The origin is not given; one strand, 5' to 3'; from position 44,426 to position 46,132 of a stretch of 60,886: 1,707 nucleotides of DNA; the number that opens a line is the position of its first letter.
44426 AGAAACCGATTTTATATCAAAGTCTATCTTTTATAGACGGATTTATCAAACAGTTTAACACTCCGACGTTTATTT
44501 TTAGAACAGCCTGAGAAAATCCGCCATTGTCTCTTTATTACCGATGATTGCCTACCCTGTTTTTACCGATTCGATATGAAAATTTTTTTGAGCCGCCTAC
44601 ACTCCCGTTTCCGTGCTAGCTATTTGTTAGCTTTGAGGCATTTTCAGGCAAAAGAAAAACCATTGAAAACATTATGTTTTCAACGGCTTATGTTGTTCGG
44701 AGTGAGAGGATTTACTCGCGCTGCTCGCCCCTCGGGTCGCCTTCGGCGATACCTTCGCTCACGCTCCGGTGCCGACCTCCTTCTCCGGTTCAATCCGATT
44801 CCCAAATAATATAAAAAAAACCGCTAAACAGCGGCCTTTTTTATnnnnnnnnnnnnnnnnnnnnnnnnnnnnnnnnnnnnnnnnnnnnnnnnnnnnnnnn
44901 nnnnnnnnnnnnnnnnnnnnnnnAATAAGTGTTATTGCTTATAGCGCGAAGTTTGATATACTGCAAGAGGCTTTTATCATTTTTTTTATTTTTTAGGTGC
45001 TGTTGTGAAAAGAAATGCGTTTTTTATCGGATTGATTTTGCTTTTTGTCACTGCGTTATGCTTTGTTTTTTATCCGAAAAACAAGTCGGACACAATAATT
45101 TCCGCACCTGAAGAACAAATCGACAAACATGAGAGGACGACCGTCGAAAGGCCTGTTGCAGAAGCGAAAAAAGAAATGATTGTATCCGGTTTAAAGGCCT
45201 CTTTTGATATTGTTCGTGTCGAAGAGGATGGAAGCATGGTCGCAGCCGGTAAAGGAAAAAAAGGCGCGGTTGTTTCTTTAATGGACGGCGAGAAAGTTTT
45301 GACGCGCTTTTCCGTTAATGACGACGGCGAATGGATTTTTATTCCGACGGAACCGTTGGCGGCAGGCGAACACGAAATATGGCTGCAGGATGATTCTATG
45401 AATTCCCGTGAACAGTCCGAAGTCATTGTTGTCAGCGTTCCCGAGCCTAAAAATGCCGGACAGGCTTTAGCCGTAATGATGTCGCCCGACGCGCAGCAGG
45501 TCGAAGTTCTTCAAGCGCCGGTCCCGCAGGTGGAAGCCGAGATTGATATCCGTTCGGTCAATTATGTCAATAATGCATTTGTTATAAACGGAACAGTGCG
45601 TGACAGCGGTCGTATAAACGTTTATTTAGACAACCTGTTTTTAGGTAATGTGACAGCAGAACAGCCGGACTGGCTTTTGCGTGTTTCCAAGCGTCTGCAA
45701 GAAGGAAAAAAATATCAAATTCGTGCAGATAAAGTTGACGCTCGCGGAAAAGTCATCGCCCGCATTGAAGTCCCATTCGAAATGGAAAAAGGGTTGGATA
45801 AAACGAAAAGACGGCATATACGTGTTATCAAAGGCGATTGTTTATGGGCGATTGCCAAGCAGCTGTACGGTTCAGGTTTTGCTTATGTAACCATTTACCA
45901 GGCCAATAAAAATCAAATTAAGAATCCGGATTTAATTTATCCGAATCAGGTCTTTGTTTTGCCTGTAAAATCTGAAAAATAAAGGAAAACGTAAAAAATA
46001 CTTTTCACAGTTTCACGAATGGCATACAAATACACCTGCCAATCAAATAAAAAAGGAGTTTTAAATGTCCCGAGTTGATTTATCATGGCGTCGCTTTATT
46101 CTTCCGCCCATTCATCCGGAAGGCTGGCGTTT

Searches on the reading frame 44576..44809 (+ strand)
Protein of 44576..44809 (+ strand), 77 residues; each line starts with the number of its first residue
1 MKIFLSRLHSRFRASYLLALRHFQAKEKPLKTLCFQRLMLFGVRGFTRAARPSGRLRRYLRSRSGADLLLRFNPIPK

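Call 51: search_protein_families(library=pfam, proteins=[window:44576-44809:+], max_evalue=1)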
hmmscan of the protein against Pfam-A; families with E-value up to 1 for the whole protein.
window:44576-44809:+ (77 aa): 0 families

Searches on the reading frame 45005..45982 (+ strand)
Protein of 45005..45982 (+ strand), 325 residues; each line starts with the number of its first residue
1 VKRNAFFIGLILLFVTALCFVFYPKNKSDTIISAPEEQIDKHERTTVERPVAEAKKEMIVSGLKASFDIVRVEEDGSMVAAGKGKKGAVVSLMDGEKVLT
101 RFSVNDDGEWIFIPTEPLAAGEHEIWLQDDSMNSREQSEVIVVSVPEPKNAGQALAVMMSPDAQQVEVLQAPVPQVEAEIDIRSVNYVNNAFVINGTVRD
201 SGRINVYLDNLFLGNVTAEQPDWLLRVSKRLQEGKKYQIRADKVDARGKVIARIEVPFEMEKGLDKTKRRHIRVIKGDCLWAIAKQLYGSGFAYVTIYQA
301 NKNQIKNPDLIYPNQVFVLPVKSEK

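Call 51: search_protein_families(library=pfam, proteins=[window:45005-45982:+], max_evalue=1)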
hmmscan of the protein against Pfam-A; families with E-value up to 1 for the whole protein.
window:45005-45982:+ (325 aa): 5 families
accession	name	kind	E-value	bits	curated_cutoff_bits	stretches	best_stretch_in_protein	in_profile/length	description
PF01476.26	LysM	-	9.5e-07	29.1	20.9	1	273-320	2-43/43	LysM domain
PF19077.6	Big_13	-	4e-06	27.7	27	1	82-138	33-94/102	Bacterial Ig-like domain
PF17936.7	Big_6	-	0.00022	21.8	27.6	1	70-134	8-73/83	Bacterial Ig domain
PF02419.22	PsbL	-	0.022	15.2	33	1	3-23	14-34/37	PsbL protein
PF06129.17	Chordopox_G3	-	0.14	13.3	22.3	1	7-43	5-43/108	Chordopoxvirus G3 protein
